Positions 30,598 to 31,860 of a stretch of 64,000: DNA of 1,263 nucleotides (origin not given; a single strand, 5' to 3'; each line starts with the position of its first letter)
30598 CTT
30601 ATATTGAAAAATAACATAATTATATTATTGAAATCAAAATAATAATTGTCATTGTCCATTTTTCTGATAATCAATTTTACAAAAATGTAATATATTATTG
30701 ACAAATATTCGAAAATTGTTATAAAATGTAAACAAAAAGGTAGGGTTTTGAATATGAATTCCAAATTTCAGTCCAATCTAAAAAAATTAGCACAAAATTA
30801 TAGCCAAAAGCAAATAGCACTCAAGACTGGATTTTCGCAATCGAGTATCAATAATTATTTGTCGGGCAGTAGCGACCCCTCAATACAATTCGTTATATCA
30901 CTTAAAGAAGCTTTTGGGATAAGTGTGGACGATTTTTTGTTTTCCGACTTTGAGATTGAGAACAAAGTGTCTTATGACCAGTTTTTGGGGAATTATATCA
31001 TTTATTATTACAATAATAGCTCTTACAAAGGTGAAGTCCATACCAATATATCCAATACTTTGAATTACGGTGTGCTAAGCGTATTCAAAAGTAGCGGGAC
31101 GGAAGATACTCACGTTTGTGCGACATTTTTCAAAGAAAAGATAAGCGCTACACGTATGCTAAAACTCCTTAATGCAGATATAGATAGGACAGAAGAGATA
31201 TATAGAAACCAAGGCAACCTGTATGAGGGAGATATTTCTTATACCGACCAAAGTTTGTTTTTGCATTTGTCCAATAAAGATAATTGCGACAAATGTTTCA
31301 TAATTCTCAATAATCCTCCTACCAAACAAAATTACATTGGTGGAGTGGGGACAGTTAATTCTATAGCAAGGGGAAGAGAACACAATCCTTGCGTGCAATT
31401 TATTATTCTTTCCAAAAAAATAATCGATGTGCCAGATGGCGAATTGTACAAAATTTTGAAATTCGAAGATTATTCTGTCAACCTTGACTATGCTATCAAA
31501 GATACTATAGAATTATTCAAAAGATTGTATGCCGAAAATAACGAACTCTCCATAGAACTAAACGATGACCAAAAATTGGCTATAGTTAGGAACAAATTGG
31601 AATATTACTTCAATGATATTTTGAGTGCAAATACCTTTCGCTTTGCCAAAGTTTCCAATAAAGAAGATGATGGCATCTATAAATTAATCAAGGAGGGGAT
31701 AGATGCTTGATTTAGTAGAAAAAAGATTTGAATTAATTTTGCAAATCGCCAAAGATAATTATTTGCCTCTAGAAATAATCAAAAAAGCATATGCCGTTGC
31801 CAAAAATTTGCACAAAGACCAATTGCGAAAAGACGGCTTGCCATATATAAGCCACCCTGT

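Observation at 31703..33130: Truncated long-RSH: intact HD hydrolase, degenerate synthetase region, ends right after TGS (best candidate for an undescribed system)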

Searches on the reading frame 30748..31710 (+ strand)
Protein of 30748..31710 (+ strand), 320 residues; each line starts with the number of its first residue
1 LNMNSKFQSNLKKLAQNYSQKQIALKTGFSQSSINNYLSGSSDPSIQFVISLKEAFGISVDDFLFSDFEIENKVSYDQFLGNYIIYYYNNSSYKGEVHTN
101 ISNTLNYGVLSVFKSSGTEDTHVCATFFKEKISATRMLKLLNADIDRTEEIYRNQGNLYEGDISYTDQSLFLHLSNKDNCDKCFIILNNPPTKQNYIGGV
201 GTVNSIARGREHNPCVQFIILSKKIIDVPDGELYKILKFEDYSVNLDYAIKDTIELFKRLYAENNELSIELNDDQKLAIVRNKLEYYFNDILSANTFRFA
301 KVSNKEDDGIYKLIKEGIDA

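Call 3: search_protein_families(library=pfam, proteins=[window:30748-31710:+], max_evalue=1)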
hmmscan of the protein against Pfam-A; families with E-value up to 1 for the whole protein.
window:30748-31710:+ (320 aa): 5 families
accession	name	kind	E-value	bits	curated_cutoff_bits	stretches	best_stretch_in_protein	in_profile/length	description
PF01381.28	HTH_3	-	5.2e-11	42.8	23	1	15-63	7-55/55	Helix-turn-helix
PF12844.13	HTH_19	-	5.2e-08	33.1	30.2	1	17-62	12-57/64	Helix-turn-helix domain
PF13560.12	HTH_31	-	0.00017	22.3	27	1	16-61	13-59/64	Helix-turn-helix domain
PF21716.3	dnstrm_HI1420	-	0.094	13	27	1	9-60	35-86/90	Probable addiction module antidote protein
PF08281.18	Sigma70_r4_2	-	0.11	12.7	25.7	1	16-39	25-48/54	Sigma-70, region 4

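Call 4: search_protein_families(library=ncbifam, proteins=[window:30748-31710:+], max_evalue=1)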
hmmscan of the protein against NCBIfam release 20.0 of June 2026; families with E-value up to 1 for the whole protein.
window:30748-31710:+ (320 aa): 8 families
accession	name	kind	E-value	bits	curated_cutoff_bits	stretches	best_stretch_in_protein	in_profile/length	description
NF041951.1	phage_RstR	subfamily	6.1e-08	32.9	80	1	7-71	3-69/108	RstR family transcriptional repressor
NF047948.1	male_kill_WMK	equivalog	0.00025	20.6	300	1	13-87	14-87/300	WO male-killing family protein Wmk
NF003162.0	PRK04140.1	equivalog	0.0065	15.5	263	1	15-59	137-181/317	transcriptional regulator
NF052239.1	antitox_spr1629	equivalog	0.0069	15.5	335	1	11-73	10-71/377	spr1629 family repressor/antitoxin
NF007257.0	PRK09706.1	subfamily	0.035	13.9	101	1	17-68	18-69/135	transcriptional repressor DicA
TIGR02684.1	dnstrm_HI1420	hypoth_equivalog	0.037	14.2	53.7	1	7-60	33-86/89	addiction module antidote protein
NF046032.1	TransRegSlrRBacil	equivalog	0.081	13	250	0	16-62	13-60/149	HTH-type transcriptional regulator SlrR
NF033546.1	transpos_IS21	equivalog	0.18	11.3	160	1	13-42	4-35/294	IS21 family transposase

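Call 23: find_homologous_proteins(query=window:30748-31707:+)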
Query window:30748-31707:+ (320 aa): 511 proteins with E <= 0.001 among 1677 candidates; the best 120 are listed.
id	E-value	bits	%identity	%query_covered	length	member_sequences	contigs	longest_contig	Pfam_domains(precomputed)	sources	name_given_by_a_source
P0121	1.8e-199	679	98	99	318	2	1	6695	PF12844.14,PF01381.29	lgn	-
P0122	6.0e-180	615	88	99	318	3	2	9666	PF12844.14,PF01381.29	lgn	-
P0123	2.9e-179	613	87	99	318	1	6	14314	PF12844.14,PF01381.29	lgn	-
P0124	5.0e-179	612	87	99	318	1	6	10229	PF12844.14,PF01381.29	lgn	-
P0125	1.1e-177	608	88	99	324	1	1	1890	PF12844.14,PF01381.29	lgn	-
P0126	1.1e-176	604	88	99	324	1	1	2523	PF12844.14,PF01381.29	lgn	-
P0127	1.3e-170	584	84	99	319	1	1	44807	PF12844.14,PF01381.29,PF13560.13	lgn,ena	-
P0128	1.4e-168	578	83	99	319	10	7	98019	PF12844.14,PF01381.29,PF13560.13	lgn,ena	-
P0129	4.2e-167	573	83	99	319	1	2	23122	PF12844.14,PF01381.29,PF13560.13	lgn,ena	-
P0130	3.2e-163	560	82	99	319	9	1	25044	PF12844.14,PF01381.29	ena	-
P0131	2.6e-159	547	80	99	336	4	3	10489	PF12844.14,PF01381.29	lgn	-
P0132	4.6e-145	501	71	99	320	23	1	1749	PF12844.14,PF01381.29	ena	-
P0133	1.5e-143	495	73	99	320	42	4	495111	PF12844.14,PF01381.29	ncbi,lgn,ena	-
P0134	1.8e-142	492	70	100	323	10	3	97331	PF01381.29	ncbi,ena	-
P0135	4.0e-142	491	71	99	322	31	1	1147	PF01381.29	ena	-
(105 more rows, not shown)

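Call 35: predict_structure(alignment_id=A2)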
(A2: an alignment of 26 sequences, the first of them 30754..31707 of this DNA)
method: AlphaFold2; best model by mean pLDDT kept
length: 318 residues; sequences in the alignment: 26
mean_pLDDT: 69.2   pTM: 0.52
mean pLDDT of the five models: 69.2, 68.5, 64.3, 63.6, 61.4
residues with pLDDT >= 90: 30; 70-90: 148; 50-70: 81; < 50: 59
segments of 3 or more residues with pLDDT < 50: 69-71, 89-100, 188-192, 202-213, 235-243, 292-305, 316-318
pLDDT, mean of each block of 10 residues (from residue 1): 79 82 86 85 79 74 66 75 70 39 81 78 88 92 89 87 72 80 61 53 44 62 72 49 59 75 66 66 59 43 49 50
secondary structure, 60 per line:
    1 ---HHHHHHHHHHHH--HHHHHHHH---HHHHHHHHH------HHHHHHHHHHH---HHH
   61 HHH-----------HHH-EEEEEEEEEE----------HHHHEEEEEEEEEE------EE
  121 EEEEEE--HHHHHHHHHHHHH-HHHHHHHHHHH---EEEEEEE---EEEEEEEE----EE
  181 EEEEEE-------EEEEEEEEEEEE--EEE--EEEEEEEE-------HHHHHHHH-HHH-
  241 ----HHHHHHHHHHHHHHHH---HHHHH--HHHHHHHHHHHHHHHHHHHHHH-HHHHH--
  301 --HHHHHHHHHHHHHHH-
elements in order: H4-15 H18-25 H29-37 H44-54 H58-63 E79-88 H99-102 E103-112 E119-126 H129-141 H143-153 E157-163 E167-174 E179-186 E194-205 E208-210 E213-220 H228-235 H245-260 H264-268 H271-292 H294-298 H303-317

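Call 37: search_protein_families(library=padloc, proteins=[window:30754-31710:+], max_evalue=1)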
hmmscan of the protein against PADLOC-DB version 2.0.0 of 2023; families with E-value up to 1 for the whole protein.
window:30754-31710:+ (318 aa): 7 families
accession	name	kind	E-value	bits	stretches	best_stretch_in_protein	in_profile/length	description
PDLC02926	HTH_VI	-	4.3e-05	21.7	1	13-71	12-70/92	-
PDLC03945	RmrA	-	0.0018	15.5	1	9-86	10-82/394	-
PDLC04142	capH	-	0.0026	16.8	1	1-65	3-69/103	capH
PDLC03954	RmrA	-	0.0036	14.3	1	12-68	20-75/380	-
PDLC03947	RmrA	-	0.0069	13.2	1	11-64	20-72/383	-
PDLC04762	PDC-M64C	-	0.018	13.1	1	15-63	40-88/97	-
PDLC03952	RmrA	-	0.022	11.6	1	11-73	31-93/395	-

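Call 42: fold_search(model_id=the predicted structure, library=pdb)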
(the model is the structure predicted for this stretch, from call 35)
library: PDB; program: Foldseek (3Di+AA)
matches with E <= 10: 1337; with E <= 0.001: 0
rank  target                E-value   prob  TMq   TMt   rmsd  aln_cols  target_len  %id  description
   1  6b9s_B                1.5e-03  0.85  0.18  0.13  20.9       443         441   11  MPnS crystallized in the absence of substrate (released 2017-12-20)
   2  4es7                  2.7e-03  1.00  0.27  0.44   7.3       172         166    9  crystal structure of protein HC from Homo sapiens at 2 angstrom (released 2013-04-24)
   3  6b9s_C                3.1e-03  0.75  0.18  0.13  21.4       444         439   10  MPnS crystallized in the absence of substrate (released 2017-12-20)
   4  6b9s_H                3.2e-03  0.75  0.18  0.13  21.4       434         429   10  MPnS crystallized in the absence of substrate (released 2017-12-20)
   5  6b9t_B                5.3e-03  0.72  0.19  0.13  23.2       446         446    9  Crystal structure of MPnS with substrate 2-hydroxyethylphosphonate (2-HEP) and Fe(II) bound (released 2017-12-20)
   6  6b9s_D                5.9e-03  0.63  0.17  0.13  21.2       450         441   10  MPnS crystallized in the absence of substrate (released 2017-12-20)
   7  3rzz                  6.2e-03  0.51  0.15  0.11  17.8       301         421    9  Structure of Hydroxyethylphoshphonate Dioxygenase Y98F Mutant (released 2011-07-20)
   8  6b9s_A                6.5e-03  0.66  0.18  0.14  22.3       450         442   10  MPnS crystallized in the absence of substrate (released 2017-12-20)
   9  6b9t_D                6.5e-03  0.63  0.18  0.13  21.4       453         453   10  Crystal structure of MPnS with substrate 2-hydroxyethylphosphonate (2-HEP) and Fe(II) bound (released 2017-12-20)
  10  3op9                  7.3e-03  1.00  0.19  0.52  10.3        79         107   26  Crystal structure of transcriptional regulator from Listeria innocua (released 2010-09-15)
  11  9azz_B                7.3e-03  0.60  0.15  0.23  13.3       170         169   10  Crystal structure of outer membrane lipoprotein carrier protein (LolA) from Ehrlichia ruminantium (released 2024-03-20)
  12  6b9t_E                9.0e-03  0.63  0.19  0.14  22.9       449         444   10  Crystal structure of MPnS with substrate 2-hydroxyethylphosphonate (2-HEP) and Fe(II) bound (released 2017-12-20)
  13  6b9s_G                1.1e-02  0.54  0.17  0.13  20.5       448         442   11  MPnS crystallized in the absence of substrate (released 2017-12-20)
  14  5h9k                  1.7e-02  0.95  0.24  0.40   8.2       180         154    8  Crystal of a leukotriene-binding salivary lipocalin (released 2016-05-11)
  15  4n7c                  1.9e-02  0.66  0.18  0.29  16.4       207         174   11  Structural re-examination of native Bla g 4 (released 2014-05-21)
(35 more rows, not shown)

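Call 79: search_protein_families(library=phrogs, proteins=[window:30754-31710:+], max_evalue=0.01)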
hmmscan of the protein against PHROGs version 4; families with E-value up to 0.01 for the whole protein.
window:30754-31710:+ (318 aa): 17 families
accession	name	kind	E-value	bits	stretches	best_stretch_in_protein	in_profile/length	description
phrog_8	-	transcription regulation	1.9e-12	48.3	1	1-71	73-145/346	transcriptional regulator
phrog_4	-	transcription regulation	2.7e-08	34.2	1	3-80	135-205/400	transcriptional repressor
phrog_13326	-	unknown function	5.1e-08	34.2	1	17-76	9-68/151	-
phrog_1373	-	transcription regulation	1.9e-07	32.2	1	14-59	75-120/166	transcriptional regulator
phrog_2967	-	transcription regulation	8.4e-07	29.7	1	3-63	9-71/225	transcriptional regulator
phrog_2439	-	transcription regulation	8.5e-06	25.9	1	13-70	18-75/367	transcriptional regulator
phrog_3037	-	transcription regulation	1.4e-05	26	1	4-75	17-88/189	transcriptional repressor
phrog_4583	-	transcription regulation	5.2e-05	24.2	1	14-70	22-78/81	transcriptional repressor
phrog_4268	-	transcription regulation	0.00012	23.2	1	5-58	36-89/96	transcriptional repressor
phrog_6831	-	transcription regulation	0.00015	22.6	1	14-51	17-55/68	transcriptional regulator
phrog_9103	-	transcription regulation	0.00026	22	1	8-63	15-69/78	transcriptional repressor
phrog_2339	-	DNA, RNA and nucleotide metabolism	0.00048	21.1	1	14-58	37-82/98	HTH DNA binding protein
phrog_1124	-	transcription regulation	0.0011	19.5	1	4-46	8-51/177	transcriptional regulator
phrog_34939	-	unknown function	0.0025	18.5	1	14-102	21-108/280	-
phrog_2328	-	transcription regulation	0.0054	17.5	1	16-61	29-74/128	transcriptional repressor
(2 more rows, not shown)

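Call 80: search_solved_structures(query=A2, max_evalue=1)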
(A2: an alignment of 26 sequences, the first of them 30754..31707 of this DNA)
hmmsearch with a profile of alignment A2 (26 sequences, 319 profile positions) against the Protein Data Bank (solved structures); distinct sequences matched with E-value up to 1: 10.
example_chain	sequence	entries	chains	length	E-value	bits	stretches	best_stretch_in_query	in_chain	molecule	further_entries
3op9_A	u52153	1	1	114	0.0024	20.2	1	2-62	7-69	Pli0006 protein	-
9k3w_A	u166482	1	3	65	0.047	16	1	13-62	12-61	Transcriptional regulator, PbsX family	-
7t8i_A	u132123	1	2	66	0.058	15.7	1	14-62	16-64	Phage element (ICEBs1)transcriptional regulator (Xre family)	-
3b7h_A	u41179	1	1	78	0.1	14.9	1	14-62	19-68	Prophage Lp1 protein 11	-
3bs3_A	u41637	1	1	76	0.26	13.6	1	12-54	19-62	Putative DNA-binding protein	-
9n9c_A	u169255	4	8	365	0.26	13.5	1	84-116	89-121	Nuclease-deactivated Cas12f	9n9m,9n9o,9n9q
1b0n_A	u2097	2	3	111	0.36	13.1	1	14-71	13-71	PROTEIN (SINR PROTEIN) | HTH-TYPE TRANSCRIPTIONAL REGULATOR SINR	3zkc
5tn0_A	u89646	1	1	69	0.37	13.1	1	14-66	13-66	HTH-type transcriptional regulator SinR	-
3qq6_A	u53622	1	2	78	0.45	12.8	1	14-66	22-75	HTH-type transcriptional regulator sinR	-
9en2_C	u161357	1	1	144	0.91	11.8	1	154-211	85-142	VHH-I5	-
